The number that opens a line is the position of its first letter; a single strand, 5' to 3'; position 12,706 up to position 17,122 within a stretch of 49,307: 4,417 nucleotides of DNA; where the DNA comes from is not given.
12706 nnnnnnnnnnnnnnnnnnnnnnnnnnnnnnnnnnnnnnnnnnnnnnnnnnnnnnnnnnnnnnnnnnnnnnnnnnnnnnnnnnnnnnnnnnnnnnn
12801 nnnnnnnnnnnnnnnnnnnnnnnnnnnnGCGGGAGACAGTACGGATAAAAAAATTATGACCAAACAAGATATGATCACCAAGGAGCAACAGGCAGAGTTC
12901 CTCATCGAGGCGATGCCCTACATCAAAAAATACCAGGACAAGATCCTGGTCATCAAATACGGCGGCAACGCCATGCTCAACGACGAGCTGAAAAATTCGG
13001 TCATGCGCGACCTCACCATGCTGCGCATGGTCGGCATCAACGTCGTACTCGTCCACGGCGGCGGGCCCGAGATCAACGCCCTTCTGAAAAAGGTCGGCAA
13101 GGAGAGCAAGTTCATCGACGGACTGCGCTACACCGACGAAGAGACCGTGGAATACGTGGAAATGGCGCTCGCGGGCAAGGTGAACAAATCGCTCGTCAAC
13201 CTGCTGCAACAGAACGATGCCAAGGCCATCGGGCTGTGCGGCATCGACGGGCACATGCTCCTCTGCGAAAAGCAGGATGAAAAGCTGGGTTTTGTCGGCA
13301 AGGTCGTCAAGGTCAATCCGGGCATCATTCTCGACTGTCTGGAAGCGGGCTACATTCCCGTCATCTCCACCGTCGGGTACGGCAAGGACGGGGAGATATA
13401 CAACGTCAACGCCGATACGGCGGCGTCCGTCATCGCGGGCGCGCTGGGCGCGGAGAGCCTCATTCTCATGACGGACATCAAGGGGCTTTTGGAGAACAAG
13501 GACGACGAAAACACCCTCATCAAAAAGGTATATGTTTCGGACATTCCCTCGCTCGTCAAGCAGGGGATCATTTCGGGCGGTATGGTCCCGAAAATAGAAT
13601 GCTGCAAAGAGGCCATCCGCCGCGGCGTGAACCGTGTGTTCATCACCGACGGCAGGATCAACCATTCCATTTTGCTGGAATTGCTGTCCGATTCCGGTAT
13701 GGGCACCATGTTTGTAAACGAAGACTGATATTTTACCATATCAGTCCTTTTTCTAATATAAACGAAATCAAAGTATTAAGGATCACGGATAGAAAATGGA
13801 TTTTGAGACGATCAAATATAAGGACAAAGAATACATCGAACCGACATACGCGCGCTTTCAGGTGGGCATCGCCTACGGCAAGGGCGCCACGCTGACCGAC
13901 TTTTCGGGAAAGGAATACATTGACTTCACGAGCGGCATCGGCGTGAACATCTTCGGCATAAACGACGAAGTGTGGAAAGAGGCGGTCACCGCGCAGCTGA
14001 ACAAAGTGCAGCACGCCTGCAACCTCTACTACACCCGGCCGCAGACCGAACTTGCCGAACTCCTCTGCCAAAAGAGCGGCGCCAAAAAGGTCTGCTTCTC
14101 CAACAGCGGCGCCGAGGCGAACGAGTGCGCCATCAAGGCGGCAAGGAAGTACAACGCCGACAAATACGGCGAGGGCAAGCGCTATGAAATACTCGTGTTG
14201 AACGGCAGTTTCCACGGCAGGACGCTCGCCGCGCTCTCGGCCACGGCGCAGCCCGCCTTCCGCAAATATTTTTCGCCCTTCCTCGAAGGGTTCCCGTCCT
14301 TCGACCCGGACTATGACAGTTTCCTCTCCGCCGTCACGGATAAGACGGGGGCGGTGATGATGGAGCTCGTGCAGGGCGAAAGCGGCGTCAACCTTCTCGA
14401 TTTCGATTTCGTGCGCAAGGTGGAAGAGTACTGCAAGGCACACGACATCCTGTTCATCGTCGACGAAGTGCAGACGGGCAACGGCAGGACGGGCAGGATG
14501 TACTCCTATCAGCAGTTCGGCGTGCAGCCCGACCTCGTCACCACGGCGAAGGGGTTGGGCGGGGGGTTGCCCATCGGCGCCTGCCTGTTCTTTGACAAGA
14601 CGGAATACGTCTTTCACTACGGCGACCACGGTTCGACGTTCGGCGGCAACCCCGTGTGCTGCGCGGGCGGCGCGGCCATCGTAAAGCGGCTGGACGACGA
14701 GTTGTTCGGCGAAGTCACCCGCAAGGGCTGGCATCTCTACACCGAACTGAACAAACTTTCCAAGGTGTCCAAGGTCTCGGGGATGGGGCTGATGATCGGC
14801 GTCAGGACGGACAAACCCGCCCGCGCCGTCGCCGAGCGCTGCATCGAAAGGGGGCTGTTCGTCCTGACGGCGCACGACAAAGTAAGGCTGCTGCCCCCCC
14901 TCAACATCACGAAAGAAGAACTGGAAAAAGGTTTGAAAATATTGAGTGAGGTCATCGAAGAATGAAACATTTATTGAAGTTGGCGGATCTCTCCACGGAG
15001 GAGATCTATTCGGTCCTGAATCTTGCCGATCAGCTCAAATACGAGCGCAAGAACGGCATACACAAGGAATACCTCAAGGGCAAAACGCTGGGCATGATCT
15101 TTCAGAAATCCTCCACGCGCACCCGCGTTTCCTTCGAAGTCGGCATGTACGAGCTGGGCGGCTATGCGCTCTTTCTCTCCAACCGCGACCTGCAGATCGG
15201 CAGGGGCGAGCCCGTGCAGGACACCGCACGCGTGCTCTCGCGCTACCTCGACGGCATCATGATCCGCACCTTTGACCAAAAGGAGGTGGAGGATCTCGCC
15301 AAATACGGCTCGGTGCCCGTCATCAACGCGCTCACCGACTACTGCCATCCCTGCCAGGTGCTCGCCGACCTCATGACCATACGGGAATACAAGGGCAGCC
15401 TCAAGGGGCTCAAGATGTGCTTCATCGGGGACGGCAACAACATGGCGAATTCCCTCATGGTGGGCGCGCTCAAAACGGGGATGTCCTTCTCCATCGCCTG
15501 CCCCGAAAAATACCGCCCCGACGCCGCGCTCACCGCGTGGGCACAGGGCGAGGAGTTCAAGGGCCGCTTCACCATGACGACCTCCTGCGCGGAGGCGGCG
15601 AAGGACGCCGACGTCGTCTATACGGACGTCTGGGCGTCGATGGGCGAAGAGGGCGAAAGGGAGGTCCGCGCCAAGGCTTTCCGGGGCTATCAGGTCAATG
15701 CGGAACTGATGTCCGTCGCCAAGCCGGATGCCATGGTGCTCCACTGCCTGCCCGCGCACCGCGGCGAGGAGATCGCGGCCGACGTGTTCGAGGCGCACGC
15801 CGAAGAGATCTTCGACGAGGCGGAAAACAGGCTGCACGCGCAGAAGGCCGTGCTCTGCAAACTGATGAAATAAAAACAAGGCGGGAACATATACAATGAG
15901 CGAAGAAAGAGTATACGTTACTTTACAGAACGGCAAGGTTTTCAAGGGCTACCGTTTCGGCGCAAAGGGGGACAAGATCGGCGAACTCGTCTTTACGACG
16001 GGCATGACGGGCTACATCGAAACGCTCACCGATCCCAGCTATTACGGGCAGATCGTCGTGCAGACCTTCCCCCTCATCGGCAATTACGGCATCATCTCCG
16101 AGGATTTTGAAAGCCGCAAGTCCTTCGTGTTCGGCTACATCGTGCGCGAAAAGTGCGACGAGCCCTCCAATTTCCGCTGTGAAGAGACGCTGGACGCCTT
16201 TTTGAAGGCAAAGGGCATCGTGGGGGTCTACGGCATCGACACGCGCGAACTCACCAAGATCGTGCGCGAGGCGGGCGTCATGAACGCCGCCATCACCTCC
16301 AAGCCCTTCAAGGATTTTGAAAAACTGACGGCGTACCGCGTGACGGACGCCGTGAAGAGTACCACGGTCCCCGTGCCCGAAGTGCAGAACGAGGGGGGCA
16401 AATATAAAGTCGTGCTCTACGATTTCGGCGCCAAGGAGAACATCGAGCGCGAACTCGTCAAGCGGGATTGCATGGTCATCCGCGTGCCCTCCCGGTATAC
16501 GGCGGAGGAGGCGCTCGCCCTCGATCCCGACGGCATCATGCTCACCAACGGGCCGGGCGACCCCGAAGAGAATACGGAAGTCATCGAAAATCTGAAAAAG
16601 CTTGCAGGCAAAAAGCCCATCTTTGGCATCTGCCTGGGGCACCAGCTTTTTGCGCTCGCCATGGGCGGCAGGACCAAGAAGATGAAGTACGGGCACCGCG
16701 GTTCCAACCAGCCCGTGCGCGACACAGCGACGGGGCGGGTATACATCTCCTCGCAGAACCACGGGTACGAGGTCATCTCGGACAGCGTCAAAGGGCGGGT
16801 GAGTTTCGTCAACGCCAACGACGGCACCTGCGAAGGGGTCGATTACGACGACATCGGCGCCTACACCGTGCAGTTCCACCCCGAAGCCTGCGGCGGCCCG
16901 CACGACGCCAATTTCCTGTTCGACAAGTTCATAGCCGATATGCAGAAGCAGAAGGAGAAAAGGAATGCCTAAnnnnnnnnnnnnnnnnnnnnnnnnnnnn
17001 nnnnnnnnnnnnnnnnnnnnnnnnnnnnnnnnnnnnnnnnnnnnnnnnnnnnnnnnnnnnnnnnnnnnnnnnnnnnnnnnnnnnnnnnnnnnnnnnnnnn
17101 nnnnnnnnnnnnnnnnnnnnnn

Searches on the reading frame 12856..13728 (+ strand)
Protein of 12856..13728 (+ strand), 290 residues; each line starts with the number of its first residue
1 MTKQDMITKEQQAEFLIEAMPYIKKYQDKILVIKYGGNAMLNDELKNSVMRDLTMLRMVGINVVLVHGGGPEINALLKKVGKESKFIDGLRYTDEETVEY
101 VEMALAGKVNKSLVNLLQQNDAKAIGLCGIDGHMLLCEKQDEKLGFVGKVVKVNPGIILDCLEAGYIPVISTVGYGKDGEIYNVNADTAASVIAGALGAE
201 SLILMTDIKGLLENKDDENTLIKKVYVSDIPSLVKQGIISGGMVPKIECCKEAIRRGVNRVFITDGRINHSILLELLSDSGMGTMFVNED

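Call 24: search_protein_families(library=pfam, proteins=[window:12856-13728:+], max_evalue=0.00001)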
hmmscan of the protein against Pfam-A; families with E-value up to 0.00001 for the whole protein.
window:12856-13728:+ (290 aa): 1 family
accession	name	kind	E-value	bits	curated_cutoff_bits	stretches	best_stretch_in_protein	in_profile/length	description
PF00696.33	AA_kinase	-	1.1e-48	166.5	24.9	1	29-265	1-234/234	Amino acid kinase family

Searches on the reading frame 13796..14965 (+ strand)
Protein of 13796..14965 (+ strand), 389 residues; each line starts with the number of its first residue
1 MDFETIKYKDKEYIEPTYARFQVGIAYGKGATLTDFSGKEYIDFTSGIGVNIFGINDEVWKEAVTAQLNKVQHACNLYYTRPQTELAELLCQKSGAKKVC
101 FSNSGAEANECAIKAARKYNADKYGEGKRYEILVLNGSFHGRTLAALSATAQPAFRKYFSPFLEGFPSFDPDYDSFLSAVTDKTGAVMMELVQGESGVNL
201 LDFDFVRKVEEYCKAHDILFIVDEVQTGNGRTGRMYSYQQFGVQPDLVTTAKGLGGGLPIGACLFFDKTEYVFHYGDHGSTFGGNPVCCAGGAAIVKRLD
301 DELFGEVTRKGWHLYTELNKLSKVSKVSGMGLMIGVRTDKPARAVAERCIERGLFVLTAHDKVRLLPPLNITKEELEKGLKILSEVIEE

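Call 24: search_protein_families(library=pfam, proteins=[window:13796-14965:+], max_evalue=0.00001)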
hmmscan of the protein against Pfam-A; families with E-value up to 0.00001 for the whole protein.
window:13796-14965:+ (389 aa): 1 family
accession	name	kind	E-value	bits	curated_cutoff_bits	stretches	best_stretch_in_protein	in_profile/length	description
PF00202.27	Aminotran_3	-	2.9e-95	319.8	30.5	1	18-387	6-403/403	Aminotransferase class-III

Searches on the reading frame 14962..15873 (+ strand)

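Call 24: search_protein_families(library=pfam, proteins=[window:14962-15873:+], max_evalue=0.00001)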
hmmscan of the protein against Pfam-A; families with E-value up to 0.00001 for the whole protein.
window:14962-15873:+ (303 aa): 2 families
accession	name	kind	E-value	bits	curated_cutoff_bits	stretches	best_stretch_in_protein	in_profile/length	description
PF00185.30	OTCace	-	4.1e-56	189.8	29.4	1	148-299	1-155/157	Aspartate/ornithine carbamoyltransferase, Asp/Orn binding domain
PF02729.26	OTCace_N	-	1.5e-54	184.5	29.9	1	2-142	1-148/148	Aspartate/ornithine carbamoyltransferase, carbamoyl-P binding domain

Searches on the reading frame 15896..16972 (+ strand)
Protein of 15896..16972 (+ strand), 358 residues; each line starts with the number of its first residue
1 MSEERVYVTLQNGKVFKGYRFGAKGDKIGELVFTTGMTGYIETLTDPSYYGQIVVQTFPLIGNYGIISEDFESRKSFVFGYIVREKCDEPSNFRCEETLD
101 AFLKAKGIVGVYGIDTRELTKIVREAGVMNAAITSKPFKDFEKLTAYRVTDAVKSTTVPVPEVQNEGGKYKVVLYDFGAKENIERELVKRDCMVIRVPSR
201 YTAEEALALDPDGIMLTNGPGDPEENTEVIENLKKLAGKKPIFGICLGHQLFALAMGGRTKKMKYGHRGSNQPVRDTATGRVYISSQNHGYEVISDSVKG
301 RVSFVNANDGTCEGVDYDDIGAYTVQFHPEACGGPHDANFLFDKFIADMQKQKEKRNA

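Call 24: search_protein_families(library=pfam, proteins=[window:15896-16972:+], max_evalue=0.00001)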
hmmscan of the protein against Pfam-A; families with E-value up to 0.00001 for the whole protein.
window:15896-16972:+ (358 aa): 3 families
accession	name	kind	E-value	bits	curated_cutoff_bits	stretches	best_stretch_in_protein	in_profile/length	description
PF00988.28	CPSase_sm_chain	-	3.9e-51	172.5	27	1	9-133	2-126/126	Carbamoyl-phosphate synthase small chain, CPSase domain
PF00117.34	GATase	-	8.4e-46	156.5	22.8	1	173-346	1-188/190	Glutamine amidotransferase class-I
PF07722.19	Peptidase_C26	-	6.7e-08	33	20.5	0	234-272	100-144/219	Peptidase C26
